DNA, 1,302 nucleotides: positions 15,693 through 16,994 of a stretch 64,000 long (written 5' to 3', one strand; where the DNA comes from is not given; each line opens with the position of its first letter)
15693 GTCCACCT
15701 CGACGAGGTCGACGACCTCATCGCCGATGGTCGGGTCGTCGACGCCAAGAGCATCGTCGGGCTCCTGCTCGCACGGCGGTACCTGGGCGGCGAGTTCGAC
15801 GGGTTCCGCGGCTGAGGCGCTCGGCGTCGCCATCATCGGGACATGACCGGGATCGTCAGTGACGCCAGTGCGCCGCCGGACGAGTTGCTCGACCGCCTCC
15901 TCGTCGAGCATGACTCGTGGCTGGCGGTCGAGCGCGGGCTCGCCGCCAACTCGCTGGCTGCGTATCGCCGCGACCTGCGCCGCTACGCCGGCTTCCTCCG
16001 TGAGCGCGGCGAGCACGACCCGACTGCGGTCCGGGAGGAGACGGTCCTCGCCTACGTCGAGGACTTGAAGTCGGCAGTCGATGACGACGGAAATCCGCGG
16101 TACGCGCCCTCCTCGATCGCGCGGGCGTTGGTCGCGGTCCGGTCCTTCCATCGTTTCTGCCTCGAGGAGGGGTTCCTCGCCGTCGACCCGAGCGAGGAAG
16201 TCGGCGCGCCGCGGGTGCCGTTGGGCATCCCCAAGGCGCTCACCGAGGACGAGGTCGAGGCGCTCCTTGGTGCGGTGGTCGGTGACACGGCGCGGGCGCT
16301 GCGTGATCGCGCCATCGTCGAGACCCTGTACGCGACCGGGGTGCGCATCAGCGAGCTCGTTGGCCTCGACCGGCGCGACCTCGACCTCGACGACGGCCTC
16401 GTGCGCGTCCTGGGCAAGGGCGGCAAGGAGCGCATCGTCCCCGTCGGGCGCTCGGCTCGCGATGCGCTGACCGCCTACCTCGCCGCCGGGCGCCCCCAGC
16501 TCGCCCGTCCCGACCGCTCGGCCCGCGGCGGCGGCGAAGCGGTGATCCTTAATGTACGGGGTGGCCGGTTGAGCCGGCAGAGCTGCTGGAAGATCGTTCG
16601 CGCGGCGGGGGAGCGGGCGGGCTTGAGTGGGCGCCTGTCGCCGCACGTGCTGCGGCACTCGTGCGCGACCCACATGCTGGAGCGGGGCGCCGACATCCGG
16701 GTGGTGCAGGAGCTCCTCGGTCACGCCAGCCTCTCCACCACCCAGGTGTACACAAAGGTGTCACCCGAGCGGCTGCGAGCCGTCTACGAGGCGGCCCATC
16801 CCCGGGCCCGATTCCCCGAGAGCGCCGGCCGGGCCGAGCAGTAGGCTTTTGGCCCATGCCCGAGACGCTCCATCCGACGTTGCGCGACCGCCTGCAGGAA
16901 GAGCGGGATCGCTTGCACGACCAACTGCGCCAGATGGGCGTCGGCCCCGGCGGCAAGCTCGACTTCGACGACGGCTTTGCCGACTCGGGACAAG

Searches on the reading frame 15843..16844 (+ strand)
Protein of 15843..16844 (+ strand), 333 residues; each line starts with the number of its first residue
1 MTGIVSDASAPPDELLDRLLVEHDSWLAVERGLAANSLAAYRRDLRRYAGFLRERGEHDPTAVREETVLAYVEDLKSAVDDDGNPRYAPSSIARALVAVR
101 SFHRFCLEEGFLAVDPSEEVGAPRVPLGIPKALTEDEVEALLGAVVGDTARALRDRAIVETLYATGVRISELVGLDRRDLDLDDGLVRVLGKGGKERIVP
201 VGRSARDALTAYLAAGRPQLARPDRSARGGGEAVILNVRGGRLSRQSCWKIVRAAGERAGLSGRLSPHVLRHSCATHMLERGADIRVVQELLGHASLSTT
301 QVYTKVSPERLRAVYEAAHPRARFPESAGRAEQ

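Call 13: find_encoding_contigs(protein=window:15843-16844:+, flank=2000, max_places=6)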
Protein window:15843-16844:+ (333 aa): 1 contig read that carries it; 1 place shown.
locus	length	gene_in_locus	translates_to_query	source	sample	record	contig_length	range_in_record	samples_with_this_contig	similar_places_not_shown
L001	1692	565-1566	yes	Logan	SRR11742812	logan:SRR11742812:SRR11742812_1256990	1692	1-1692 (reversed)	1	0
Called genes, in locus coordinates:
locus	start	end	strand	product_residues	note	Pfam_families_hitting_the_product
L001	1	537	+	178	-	?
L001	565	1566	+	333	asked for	PF02899:Phage_int_SAM_1, PF00589:Phage_integrase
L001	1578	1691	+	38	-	?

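Call 54: search_protein_families(library=ncbifam, proteins=[window:15843-16844:+])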
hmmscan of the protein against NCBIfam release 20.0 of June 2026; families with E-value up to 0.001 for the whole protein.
window:15843-16844:+ (333 aa): 13 families
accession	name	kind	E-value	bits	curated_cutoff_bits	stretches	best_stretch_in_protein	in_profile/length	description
NF001399.0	PRK00283.1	subfamily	1.3e-102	343.1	279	1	25-322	14-299/300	tyrosine recombinase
TIGR02225.1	recomb_XerD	equivalog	9.3e-100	333.7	329.6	1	26-322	6-290/290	site-specific tyrosine recombinase XerD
TIGR02224.1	recomb_XerC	equivalog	5.5e-91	305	335.15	1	25-322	5-293/295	tyrosine recombinase XerC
NF040815.2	recomb_XerA_Arch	equivalog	6.2e-62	209.5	220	1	31-315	10-263/263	site-specific tyrosine recombinase/integron integrase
NF002331.0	PRK01287.1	subfamily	3.8e-57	193.9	371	1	17-327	27-333/365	site-specific tyrosine recombinase XerC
TIGR02249.1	integrase_gron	subfamily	9.7e-36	123.7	265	2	244-308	238-302/315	integron integrase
NF007371.0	PRK09871.1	subfamily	7.5e-30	104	222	1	132-317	6-185/198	tyrosine-type DNA invertase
NF003462.0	PRK05084.1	equivalog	8.5e-27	93.8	267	1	154-314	196-352/360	tyrosine recombinase XerS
NF011946.0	PRK15417.1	equivalog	7.4e-25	87.8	435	2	241-307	250-316/337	integron integrase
NF007370.0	PRK09870.1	subfamily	1.4e-21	77.1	221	1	132-323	12-196/200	tyrosine-type DNA invertase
NF041502.1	integrase_1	equivalog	4.2e-06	25.8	350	1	247-317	301-371/484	site-specific integrase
NF047926.1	integrase_GmtZ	equivalog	2.2e-05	22.7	600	1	243-322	408-486/784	gamma-mobile-trio integrase GmtZ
NF040693.1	recomb_GmtY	equivalog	7.6e-05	22.1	340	0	265-312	391-438/441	gamma-mobile-trio recombinase GmtY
